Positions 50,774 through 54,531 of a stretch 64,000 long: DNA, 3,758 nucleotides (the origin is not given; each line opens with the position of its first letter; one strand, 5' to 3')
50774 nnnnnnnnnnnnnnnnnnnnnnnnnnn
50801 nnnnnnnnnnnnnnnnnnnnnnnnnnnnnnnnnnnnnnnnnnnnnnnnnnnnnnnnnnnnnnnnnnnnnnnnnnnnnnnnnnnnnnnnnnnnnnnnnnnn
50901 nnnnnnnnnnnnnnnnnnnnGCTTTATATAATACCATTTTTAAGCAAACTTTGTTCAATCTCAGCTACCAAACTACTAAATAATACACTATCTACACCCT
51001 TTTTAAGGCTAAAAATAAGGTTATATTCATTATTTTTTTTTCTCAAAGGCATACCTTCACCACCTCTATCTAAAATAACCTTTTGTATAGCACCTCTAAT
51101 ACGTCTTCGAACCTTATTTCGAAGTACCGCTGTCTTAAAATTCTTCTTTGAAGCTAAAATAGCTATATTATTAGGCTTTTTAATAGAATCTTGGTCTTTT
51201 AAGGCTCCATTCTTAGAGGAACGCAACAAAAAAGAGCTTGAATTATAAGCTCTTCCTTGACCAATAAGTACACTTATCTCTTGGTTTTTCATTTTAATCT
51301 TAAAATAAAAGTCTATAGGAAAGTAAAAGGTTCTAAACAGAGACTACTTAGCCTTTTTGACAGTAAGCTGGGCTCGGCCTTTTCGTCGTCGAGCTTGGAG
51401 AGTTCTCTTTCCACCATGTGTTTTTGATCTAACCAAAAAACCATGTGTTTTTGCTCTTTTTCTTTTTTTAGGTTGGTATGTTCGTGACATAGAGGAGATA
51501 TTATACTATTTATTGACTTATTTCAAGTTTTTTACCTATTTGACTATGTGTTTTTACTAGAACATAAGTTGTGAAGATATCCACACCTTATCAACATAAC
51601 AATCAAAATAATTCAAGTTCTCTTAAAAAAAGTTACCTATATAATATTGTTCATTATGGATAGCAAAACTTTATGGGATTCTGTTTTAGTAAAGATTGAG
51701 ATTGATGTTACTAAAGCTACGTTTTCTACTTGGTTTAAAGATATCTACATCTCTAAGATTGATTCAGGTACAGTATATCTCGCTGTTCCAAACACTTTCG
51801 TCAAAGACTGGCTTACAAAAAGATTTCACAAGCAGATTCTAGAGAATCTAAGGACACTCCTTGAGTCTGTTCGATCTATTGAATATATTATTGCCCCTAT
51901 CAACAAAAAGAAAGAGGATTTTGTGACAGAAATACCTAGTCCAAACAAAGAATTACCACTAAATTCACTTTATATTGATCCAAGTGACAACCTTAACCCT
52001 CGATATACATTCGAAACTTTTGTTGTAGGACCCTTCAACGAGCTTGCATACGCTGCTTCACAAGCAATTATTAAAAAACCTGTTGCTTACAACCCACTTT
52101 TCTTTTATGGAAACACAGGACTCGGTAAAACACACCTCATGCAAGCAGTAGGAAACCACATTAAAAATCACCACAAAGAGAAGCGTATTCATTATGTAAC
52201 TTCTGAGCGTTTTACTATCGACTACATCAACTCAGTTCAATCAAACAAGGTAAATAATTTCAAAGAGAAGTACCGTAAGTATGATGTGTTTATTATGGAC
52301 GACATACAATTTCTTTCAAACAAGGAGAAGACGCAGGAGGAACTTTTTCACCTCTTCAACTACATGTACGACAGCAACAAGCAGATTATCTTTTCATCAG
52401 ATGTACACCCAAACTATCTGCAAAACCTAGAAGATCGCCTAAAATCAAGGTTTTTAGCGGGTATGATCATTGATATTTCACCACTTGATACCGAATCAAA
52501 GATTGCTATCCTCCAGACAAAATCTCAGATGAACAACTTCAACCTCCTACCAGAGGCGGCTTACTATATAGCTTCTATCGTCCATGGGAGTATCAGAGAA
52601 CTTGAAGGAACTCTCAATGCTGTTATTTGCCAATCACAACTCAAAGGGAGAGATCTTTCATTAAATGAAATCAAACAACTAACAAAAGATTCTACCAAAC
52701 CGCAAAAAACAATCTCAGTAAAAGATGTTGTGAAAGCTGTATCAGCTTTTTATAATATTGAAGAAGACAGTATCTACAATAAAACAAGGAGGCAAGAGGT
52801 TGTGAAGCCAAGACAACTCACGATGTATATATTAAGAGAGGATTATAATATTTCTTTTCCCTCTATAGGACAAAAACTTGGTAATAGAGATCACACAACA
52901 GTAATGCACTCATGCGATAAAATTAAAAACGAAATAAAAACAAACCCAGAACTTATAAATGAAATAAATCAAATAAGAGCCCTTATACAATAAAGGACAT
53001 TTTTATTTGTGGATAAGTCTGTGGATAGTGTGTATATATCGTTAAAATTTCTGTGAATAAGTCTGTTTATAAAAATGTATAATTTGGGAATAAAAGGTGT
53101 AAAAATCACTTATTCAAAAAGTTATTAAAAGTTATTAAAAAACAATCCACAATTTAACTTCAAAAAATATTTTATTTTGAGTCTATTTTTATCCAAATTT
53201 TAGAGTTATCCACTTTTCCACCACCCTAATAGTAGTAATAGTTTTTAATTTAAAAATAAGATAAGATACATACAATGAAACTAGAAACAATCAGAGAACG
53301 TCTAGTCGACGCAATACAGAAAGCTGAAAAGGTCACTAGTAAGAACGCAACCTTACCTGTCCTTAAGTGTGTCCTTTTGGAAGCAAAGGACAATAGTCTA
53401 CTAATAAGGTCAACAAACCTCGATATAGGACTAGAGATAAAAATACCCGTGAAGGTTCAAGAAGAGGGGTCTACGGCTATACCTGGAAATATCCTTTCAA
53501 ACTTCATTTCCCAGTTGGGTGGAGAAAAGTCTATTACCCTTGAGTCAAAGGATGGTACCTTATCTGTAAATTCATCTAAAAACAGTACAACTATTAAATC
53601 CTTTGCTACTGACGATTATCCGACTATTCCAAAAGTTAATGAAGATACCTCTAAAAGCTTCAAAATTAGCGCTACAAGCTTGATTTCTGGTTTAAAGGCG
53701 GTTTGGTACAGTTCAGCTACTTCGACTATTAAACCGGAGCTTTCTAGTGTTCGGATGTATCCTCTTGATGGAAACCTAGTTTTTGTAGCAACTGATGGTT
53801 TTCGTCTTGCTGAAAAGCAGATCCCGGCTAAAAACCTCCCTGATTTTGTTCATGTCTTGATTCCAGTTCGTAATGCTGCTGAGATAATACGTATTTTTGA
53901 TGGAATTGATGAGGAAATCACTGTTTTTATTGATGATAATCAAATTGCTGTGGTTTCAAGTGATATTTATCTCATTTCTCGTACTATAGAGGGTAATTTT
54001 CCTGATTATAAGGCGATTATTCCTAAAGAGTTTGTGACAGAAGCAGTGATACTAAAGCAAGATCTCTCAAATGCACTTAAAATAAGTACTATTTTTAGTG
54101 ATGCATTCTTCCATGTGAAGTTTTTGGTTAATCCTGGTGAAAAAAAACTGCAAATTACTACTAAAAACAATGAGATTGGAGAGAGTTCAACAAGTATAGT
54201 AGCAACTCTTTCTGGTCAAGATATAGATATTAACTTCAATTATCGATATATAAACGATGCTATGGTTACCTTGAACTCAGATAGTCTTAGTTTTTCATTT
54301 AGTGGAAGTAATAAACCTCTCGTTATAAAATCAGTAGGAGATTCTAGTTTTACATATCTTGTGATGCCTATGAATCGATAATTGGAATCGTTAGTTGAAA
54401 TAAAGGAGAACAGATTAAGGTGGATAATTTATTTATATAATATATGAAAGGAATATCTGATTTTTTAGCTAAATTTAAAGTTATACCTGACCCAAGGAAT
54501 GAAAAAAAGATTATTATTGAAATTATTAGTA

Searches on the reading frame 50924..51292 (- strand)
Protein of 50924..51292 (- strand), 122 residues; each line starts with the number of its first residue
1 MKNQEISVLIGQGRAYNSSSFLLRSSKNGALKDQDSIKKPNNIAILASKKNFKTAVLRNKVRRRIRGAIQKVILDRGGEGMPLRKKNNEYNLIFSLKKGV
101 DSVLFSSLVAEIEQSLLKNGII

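Call 76: search_protein_families(library=pfam, proteins=[window:50924-51292:-], max_evalue=0.00001)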
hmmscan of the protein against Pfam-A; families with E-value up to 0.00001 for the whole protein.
window:50924-51292:- (122 aa): 1 family
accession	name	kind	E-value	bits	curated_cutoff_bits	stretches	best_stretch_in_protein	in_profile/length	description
PF00825.24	Ribonuclease_P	-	6e-11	42.8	22.3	1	2-117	9-106/109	Ribonuclease P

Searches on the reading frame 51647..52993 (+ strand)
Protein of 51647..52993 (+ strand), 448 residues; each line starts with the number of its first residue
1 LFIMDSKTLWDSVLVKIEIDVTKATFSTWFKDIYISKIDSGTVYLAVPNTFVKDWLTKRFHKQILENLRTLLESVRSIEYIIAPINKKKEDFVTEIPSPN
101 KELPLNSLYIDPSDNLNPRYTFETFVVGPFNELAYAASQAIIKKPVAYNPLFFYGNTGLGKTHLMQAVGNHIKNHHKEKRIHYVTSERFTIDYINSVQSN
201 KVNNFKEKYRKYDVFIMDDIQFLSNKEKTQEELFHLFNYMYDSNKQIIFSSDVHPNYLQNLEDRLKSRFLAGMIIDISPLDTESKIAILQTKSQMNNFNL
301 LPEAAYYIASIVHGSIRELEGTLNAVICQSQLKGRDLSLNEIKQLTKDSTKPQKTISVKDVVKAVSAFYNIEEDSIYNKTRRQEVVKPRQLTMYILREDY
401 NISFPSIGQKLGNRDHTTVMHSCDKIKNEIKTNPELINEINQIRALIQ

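Call 9: search_protein_families(library=pfam, proteins=[window:51647-52993:+])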
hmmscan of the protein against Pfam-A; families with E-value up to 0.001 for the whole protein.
window:51647-52993:+ (448 aa): 9 families
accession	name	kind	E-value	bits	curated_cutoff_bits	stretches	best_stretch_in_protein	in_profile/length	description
PF00308.24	Bac_DnaA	-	8.9e-66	221.5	23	1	116-276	1-162/162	Bacterial DnaA ATPAse domain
PF08299.17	Bac_DnaA_C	-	1.6e-24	86.2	31.5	1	359-426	2-69/69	Bacterial dnaA protein helix-turn-helix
PF11638.13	DnaA_N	-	2.2e-16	59.8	24.6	1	8-68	2-63/65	DnaA N-terminal domain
PF01695.23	IstB_IS21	-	2.7e-08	34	24.1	1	151-263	95-205/238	IstB-like ATP binding protein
PF00004.35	AAA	-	9e-06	26.6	21.2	1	152-245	2-100/131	ATPase family associated with various cellular activities (AAA)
PF13173.12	AAA_14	-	1.7e-05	25.3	27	1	150-281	4-124/129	AAA domain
PF00910.28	RNA_helicase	-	6.6e-05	23.8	21.5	1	152-245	2-79/105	RNA helicase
PF13401.12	AAA_22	-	0.00014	22.6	27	0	151-185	8-40/130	AAA domain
PF01637.24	ATPase_2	-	0.00039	20.7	33.2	1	148-248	20-113/225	ATPase domain predominantly from Archaea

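Call 86: find_homologous_proteins(query=window:51647-52993:+, max_evalue=1e-60)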
Query window:51647-52993:+ (448 aa): 7999 proteins with E <= 1e-60 among 8000 candidates; the best 120 are listed.
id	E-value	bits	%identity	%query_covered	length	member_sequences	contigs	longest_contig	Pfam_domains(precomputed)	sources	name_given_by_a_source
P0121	1.6e-276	935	94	99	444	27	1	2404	PF11638.14,PF01695.24,PF00308.25,PF08299.18,PF00004.36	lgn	-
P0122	2.6e-266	901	88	99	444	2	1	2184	PF11638.14,PF01695.24,PF00308.25,PF08299.18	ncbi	-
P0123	2.1e-263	892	88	99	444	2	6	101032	PF11638.14,PF01695.24,PF00308.25,PF08299.18,PF00910.29,PF00004.36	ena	-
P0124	2.7e-263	891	88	99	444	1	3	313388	PF11638.14,PF01695.24,PF00308.25,PF08299.18,PF00910.29,PF00004.36,PF13401.13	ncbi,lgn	-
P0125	7.6e-263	890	88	99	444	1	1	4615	PF11638.14,PF01695.24,PF00308.25,PF08299.18,PF00004.36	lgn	-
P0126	4.1e-261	884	87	99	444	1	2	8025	PF11638.14,PF01695.24,PF00308.25,PF08299.18,PF00910.29,PF00004.36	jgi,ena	jgi:chromosomal replication initiator protein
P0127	1.1e-259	879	86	99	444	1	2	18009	PF11638.14,PF01695.24,PF00308.25,PF08299.18,PF00004.36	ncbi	-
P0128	2.4e-256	868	85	99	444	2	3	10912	PF11638.14,PF01695.24,PF00308.25,PF08299.18,PF00004.36,PF13401.13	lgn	-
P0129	4.7e-255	864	84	99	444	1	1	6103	PF11638.14,PF01695.24,PF00308.25,PF08299.18,PF00910.29,PF00004.36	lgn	-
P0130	6.8e-255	864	84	99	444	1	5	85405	PF11638.14,PF01695.24,PF00308.25,PF08299.18,PF00004.36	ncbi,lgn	ncbi:MAG TPA: chromosomal replication initiator protein DnaA [Candidatus Paceibacterota bacterium]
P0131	1.2e-254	863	84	99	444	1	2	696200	PF11638.14,PF01695.24,PF00308.25,PF08299.18,PF00004.36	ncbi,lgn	-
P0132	2.9e-253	858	84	99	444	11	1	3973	PF11638.14,PF01695.24,PF00308.25,PF08299.18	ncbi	-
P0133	9.8e-253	856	84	99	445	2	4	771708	PF13173.13,PF11638.14,PF01695.24,PF00308.25,PF08299.18,PF00004.36,PF01637.25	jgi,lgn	jgi:chromosomal replication initiator protein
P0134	2.1e-251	852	82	99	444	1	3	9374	PF13173.13,PF11638.14,PF01695.24,PF00308.25,PF08299.18,PF00004.36,PF13401.13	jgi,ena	-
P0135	1.1e-248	843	82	99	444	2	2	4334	PF11638.14,PF01695.24,PF00308.25,PF08299.18,PF00910.29,PF00004.36,PF13401.13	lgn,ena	-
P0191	1.4e-192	658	64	99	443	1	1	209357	PF13173.13,PF11638.14,PF01695.24,PF00308.25,PF08299.18,PF00910.29,PF00004.36,PF13401.13,PF01637.25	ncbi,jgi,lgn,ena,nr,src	ncbi:MAG TPA: chromosomal replication initiator protein DnaA [Candidatus Paceibacterota bacterium]|n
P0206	9.3e-190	649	64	99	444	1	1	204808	PF13173.13,PF11638.14,PF22688.3,PF01695.24,PF00308.25,PF08299.18,PF00910.29,PF01637.25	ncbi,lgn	-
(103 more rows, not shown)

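Call 87: find_encoding_contigs(protein=P0131, flank=1500, max_places=1)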
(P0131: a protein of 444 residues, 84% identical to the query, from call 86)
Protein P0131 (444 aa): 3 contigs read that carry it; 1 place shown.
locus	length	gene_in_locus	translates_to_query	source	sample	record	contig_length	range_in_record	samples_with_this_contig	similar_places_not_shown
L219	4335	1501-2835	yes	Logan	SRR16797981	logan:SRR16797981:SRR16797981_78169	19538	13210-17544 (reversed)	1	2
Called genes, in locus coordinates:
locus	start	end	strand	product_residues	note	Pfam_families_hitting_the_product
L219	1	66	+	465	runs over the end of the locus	-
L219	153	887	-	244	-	PF02096:60KD_IMP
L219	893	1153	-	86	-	PF00825:Ribonuclease_P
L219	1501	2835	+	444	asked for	PF11638:DnaA_N, PF00308:Bac_DnaA, PF00004:AAA (weak), PF01695:IstB_IS21, PF08299:Bac_DnaA_C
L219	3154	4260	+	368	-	PF00712:DNA_pol3_beta, PF02767:DNA_pol3_beta_2, PF02768:DNA_pol3_beta_3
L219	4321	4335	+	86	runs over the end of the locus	-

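Call 88: find_encoding_contigs(protein=P0123, flank=1500, max_places=1)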
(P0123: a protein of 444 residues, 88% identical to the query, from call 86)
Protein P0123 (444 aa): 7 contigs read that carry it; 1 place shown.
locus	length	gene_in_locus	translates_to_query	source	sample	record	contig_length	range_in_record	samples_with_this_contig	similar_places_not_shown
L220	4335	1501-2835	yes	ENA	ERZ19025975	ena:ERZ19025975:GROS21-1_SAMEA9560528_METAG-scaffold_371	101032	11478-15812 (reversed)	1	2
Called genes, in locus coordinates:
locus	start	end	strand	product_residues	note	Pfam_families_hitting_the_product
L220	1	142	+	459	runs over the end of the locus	-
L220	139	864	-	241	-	PF02096:60KD_IMP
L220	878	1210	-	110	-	PF00825:Ribonuclease_P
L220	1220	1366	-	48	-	PF00468:Ribosomal_L34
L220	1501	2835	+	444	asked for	PF11638:DnaA_N, PF00308:Bac_DnaA, PF01695:IstB_IS21 (weak), PF00004:AAA (weak), PF00910:RNA_helicase (faint), PF08299:Bac_DnaA_C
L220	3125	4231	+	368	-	PF00712:DNA_pol3_beta, PF02767:DNA_pol3_beta_2, PF02768:DNA_pol3_beta_3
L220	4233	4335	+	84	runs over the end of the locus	-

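Call 89: find_encoding_contigs(protein=P0206, flank=1500, max_places=1)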
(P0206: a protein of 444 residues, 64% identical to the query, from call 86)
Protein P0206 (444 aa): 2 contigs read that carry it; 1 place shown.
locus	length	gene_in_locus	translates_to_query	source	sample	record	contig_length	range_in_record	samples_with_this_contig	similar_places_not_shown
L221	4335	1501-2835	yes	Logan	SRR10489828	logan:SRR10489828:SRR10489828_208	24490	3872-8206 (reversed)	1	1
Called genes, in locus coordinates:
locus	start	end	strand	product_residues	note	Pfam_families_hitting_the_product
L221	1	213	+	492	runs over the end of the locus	-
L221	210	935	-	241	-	PF02096:60KD_IMP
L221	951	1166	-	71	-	PF00825:Ribonuclease_P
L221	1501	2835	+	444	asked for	PF11638:DnaA_N, PF13173:AAA_14 (faint), PF00308:Bac_DnaA, PF01695:IstB_IS21, PF00910:RNA_helicase (faint), PF01637:ATPase_2 (faint), PF22688:Hda_lid (weak), PF08299:Bac_DnaA_C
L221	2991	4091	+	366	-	PF00712:DNA_pol3_beta, PF02767:DNA_pol3_beta_2, PF02768:DNA_pol3_beta_3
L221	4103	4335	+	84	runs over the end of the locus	-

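Call 90: find_encoding_contigs(protein=P0191, flank=1500, max_places=1)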
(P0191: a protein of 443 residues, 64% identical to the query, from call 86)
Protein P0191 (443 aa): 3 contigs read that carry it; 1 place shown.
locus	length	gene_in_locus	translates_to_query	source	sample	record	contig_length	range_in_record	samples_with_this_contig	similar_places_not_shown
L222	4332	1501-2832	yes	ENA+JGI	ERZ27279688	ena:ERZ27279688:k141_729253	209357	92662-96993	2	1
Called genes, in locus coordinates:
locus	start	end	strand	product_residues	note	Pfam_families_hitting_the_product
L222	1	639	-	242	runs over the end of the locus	PF02096:60KD_IMP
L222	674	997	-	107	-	PF00825:Ribonuclease_P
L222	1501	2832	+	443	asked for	PF11638:DnaA_N, PF00308:Bac_DnaA, PF01637:ATPase_2 (weak), PF00004:AAA (weak), PF00910:RNA_helicase (weak), PF01695:IstB_IS21, PF13173:AAA_14 (weak), PF08299:Bac_DnaA_C, +1 more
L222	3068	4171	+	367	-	PF00712:DNA_pol3_beta, PF02767:DNA_pol3_beta_2, PF02768:DNA_pol3_beta_3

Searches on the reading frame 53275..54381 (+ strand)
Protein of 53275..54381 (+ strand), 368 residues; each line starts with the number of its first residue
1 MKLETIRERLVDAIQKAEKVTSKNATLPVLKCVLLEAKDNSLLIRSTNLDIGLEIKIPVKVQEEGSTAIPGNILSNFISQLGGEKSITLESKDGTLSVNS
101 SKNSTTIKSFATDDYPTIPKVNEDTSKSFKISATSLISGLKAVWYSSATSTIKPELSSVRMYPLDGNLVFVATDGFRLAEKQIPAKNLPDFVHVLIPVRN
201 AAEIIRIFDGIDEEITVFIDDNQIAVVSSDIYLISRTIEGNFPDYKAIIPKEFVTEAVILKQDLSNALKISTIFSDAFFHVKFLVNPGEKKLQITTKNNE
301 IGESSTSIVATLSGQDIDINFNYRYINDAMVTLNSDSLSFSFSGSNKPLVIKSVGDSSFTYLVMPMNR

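Call 9: search_protein_families(library=pfam, proteins=[window:53275-54381:+])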
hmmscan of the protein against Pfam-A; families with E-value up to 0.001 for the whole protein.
window:53275-54381:+ (368 aa): 3 families
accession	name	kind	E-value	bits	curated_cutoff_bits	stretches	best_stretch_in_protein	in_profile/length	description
PF00712.24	DNA_pol3_beta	-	2.4e-28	99.1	24.4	2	1-119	1-120/120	DNA polymerase III beta subunit, N-terminal domain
PF02768.20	DNA_pol3_beta_3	-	2e-21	76.5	27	1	247-366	2-120/121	DNA polymerase III beta subunit, C-terminal domain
PF02767.21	DNA_pol3_beta_2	-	1.3e-19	71.1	27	1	132-244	3-116/116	DNA polymerase III beta subunit, central domain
